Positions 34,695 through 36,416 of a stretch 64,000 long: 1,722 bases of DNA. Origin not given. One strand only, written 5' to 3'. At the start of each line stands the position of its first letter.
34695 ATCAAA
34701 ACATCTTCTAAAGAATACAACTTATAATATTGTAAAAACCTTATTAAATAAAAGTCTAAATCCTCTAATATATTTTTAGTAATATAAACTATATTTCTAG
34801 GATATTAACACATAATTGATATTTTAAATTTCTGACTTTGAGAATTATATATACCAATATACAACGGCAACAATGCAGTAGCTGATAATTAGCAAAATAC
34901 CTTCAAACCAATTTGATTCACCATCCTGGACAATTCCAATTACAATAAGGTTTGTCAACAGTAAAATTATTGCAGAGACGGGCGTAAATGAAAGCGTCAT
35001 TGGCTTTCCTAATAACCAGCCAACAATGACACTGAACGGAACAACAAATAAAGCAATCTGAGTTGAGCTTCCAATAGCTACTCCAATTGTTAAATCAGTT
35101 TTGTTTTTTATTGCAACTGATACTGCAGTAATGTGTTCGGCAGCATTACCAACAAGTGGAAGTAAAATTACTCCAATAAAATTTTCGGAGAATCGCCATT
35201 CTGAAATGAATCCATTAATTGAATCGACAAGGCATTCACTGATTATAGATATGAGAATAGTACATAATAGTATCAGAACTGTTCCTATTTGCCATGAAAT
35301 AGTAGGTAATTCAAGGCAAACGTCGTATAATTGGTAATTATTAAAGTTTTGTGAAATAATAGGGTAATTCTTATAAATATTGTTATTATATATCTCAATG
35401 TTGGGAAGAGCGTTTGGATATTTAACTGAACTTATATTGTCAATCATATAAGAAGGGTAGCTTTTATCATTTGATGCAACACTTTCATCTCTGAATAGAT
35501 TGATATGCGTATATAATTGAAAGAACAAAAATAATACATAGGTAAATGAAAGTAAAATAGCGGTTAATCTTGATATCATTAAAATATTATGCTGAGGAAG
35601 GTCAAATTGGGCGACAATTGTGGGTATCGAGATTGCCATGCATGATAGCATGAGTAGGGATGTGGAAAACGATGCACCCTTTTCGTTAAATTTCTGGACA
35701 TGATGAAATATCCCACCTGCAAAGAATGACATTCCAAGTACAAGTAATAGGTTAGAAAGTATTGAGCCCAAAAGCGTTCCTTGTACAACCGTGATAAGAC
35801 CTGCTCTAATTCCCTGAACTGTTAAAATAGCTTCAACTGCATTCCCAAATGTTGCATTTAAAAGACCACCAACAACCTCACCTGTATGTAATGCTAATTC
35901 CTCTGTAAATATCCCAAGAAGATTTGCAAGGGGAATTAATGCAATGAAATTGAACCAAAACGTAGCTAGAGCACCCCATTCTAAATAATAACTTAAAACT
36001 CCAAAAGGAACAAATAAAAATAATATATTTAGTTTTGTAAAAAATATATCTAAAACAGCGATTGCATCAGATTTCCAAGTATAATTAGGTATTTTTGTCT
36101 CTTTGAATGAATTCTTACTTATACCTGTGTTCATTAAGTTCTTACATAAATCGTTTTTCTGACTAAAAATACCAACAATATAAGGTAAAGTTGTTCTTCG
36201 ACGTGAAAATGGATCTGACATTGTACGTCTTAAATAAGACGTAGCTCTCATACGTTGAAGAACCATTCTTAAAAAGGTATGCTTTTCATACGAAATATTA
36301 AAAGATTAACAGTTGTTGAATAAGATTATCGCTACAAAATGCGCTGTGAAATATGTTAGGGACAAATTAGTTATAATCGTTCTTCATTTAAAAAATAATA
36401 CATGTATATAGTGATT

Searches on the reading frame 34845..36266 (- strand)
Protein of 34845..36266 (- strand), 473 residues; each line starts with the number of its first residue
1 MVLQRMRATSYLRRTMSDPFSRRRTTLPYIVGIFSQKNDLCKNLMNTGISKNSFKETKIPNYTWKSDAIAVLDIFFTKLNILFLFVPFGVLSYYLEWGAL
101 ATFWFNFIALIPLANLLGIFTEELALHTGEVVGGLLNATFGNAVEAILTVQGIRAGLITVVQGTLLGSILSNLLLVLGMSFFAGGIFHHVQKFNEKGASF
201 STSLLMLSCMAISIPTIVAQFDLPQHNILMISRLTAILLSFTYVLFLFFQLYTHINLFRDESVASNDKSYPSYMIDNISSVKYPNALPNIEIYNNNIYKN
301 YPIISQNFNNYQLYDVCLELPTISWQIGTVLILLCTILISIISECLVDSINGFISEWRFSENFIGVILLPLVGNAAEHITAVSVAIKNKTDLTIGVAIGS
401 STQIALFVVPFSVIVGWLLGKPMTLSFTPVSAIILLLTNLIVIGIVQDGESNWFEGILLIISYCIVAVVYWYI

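Call 6: search_protein_families(library=pfam, proteins=[window:34845-36266:-], max_evalue=0.001)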
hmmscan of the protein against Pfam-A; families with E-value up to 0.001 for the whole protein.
window:34845-36266:- (473 aa): 1 family
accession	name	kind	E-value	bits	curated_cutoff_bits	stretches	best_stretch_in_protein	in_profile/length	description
PF01699.29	Na_Ca_ex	-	1.8e-40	138.8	24.9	2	328-470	2-149/151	Sodium/calcium exchanger protein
